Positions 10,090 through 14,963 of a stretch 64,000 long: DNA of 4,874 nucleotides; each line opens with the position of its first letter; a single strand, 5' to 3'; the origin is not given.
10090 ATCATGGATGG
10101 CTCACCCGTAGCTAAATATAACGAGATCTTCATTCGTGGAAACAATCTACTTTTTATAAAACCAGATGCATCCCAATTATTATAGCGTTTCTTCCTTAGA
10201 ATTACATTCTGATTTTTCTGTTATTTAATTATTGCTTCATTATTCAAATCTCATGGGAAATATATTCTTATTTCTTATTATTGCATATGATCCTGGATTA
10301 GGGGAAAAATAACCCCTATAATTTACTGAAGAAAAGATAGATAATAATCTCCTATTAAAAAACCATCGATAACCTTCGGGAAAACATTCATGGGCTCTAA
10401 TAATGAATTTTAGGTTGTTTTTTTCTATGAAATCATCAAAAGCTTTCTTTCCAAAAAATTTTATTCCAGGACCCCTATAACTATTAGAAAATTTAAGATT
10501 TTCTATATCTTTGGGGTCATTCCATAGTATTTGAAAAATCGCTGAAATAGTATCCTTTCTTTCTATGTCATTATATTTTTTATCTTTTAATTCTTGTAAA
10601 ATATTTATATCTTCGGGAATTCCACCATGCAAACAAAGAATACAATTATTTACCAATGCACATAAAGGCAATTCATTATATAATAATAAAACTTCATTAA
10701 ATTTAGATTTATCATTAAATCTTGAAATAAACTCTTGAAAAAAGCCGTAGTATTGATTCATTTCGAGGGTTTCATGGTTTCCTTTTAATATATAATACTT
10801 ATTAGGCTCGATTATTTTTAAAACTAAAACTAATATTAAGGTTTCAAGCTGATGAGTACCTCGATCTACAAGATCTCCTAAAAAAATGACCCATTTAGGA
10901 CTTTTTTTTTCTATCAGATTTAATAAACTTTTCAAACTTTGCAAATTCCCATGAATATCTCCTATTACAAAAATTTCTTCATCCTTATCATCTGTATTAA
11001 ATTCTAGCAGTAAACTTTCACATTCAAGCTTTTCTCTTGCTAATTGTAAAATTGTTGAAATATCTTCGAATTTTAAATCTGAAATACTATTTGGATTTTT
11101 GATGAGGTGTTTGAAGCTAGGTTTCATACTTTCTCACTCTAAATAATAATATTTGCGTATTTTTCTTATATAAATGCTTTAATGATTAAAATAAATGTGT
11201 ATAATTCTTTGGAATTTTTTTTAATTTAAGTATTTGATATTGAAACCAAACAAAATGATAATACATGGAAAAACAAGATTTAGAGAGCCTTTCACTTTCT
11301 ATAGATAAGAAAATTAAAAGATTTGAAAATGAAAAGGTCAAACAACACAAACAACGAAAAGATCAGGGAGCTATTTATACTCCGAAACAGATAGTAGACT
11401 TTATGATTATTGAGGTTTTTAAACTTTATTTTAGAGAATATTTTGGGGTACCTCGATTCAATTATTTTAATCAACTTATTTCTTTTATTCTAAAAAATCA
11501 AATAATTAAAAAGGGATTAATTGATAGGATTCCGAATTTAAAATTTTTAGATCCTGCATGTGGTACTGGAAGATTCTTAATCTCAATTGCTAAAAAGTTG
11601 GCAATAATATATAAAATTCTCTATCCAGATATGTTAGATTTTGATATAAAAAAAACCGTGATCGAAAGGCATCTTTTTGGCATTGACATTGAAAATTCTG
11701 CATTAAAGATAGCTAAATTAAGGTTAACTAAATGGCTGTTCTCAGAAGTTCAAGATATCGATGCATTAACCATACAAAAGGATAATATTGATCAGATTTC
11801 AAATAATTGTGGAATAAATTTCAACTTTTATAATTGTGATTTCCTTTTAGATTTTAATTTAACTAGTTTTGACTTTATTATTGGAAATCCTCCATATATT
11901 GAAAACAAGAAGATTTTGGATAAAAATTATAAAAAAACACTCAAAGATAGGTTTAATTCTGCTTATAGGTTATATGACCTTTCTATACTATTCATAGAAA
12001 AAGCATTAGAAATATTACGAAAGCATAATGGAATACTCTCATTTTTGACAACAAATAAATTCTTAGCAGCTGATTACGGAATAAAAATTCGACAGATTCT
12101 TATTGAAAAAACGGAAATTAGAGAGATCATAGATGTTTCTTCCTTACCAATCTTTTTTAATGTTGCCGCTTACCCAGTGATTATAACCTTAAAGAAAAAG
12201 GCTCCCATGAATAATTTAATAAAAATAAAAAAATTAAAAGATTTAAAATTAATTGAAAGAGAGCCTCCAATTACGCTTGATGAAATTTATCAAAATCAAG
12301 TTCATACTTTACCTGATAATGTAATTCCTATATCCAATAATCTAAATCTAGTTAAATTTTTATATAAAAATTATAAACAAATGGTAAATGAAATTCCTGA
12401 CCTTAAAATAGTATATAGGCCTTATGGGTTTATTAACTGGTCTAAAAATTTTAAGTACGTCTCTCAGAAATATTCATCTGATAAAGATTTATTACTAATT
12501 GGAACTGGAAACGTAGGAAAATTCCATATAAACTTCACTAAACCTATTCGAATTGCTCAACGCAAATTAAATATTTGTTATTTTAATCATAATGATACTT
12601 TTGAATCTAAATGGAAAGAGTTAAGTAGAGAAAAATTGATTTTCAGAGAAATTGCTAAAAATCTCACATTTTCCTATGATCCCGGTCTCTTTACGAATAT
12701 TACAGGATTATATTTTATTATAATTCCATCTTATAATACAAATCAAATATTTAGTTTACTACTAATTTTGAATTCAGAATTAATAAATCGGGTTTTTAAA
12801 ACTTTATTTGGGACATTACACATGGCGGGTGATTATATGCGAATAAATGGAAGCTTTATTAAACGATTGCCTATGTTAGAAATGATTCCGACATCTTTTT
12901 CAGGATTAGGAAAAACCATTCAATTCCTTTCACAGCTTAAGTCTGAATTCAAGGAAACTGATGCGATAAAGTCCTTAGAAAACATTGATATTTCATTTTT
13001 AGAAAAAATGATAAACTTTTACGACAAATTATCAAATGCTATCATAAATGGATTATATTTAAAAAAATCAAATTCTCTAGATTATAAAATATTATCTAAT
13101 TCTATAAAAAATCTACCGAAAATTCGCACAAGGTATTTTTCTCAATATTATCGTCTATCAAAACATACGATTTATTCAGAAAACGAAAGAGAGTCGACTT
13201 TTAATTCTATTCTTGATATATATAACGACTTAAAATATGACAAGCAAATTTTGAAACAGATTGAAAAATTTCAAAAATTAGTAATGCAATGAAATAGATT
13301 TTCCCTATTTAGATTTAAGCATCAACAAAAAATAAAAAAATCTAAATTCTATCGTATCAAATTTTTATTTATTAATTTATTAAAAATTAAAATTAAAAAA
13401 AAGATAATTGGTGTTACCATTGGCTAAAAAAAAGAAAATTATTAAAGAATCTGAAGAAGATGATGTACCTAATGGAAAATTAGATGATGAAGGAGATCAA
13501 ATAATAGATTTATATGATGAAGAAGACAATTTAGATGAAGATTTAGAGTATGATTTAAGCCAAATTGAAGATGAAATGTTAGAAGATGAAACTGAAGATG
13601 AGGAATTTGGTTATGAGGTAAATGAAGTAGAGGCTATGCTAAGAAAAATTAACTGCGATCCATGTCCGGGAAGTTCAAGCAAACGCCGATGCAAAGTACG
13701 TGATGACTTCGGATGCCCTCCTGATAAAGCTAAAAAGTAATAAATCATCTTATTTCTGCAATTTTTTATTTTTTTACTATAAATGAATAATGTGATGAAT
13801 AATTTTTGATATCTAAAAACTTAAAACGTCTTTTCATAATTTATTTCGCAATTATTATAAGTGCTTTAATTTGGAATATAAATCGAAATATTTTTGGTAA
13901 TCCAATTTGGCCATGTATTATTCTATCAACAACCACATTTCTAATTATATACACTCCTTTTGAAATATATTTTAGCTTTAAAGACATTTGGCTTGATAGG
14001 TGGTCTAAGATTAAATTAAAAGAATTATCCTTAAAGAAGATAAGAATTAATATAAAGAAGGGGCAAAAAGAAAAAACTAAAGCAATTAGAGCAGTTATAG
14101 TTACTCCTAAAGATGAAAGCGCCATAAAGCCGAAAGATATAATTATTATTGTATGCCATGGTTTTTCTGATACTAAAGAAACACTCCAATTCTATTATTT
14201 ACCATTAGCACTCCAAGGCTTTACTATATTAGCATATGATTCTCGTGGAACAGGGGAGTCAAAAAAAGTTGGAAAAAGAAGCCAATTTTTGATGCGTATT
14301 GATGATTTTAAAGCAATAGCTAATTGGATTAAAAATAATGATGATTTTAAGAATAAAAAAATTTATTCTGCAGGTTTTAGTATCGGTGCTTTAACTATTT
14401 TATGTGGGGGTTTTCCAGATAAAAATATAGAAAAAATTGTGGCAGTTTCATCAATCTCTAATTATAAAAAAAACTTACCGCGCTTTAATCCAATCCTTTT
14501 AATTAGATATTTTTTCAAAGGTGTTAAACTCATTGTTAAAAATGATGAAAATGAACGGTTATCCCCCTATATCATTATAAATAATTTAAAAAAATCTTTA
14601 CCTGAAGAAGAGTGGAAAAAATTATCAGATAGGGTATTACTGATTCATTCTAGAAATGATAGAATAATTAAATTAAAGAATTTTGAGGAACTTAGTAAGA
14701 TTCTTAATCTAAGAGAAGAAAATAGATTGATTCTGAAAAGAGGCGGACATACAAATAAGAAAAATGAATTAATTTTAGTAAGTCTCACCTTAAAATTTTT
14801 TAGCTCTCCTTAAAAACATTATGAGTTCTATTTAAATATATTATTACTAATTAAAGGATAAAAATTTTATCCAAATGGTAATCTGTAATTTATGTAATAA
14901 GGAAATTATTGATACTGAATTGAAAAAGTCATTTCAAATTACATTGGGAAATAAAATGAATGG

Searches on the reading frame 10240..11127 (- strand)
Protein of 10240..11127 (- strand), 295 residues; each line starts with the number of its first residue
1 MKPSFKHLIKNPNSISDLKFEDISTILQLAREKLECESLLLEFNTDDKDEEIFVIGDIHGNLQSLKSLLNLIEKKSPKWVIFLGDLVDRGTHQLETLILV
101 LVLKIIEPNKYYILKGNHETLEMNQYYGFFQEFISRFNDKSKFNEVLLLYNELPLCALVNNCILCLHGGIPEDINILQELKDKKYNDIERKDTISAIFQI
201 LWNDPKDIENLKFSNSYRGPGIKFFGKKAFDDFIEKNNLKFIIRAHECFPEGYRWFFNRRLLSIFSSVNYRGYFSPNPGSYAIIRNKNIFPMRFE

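Call 77: search_protein_families(library=pfam, proteins=[window:10240-11127:-], max_evalue=0.001)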
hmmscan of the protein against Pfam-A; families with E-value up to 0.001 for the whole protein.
window:10240-11127:- (295 aa): 3 families
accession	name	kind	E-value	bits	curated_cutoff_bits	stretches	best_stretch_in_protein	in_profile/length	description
PF00149.33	Metallophos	-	2.8e-29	103.4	21.5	1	52-248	3-189/191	Calcineurin-like phosphoesterase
PF14582.11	Metallophos_3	-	3.3e-05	23.8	28.2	1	50-131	6-83/259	Metallophosphoesterase, calcineurin superfamily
PF12850.12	Metallophos_2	-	0.00014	22.3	27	1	52-136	3-60/154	Calcineurin-like phosphoesterase superfamily domain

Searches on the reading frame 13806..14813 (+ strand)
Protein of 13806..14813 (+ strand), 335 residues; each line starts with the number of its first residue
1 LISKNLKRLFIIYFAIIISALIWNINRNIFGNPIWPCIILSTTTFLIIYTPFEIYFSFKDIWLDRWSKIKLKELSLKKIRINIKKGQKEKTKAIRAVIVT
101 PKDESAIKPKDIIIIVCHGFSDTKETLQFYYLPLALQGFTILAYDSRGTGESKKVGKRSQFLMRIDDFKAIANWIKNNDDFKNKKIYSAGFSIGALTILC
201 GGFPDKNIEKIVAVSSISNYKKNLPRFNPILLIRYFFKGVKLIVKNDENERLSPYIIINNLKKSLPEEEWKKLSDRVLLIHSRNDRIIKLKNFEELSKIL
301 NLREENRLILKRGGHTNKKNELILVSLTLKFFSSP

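Call 77: search_protein_families(library=pfam, proteins=[window:13806-14813:+], max_evalue=0.001)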
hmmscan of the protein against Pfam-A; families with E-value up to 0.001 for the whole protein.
window:13806-14813:+ (335 aa): 5 families
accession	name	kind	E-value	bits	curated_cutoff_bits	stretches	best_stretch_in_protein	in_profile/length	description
PF12146.15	Hydrolase_4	-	1.2e-12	48.1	27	1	111-231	4-123/239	Serine aminopeptidase, S33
PF00561.26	Abhydrolase_1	-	1.7e-11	44.7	25.8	1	113-200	2-85/245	alpha/beta hydrolase fold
PF02129.25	Peptidase_S15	-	9e-09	35.8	23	1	128-222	46-134/262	X-Pro dipeptidyl-peptidase (S15 family)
PF00326.27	Peptidase_S9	-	8.5e-05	22.6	22.6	1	134-307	10-177/213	Prolyl oligopeptidase family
PF12697.13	Abhydrolase_6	-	0.00058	21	26.3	0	114-289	1-180/217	Alpha/beta hydrolase family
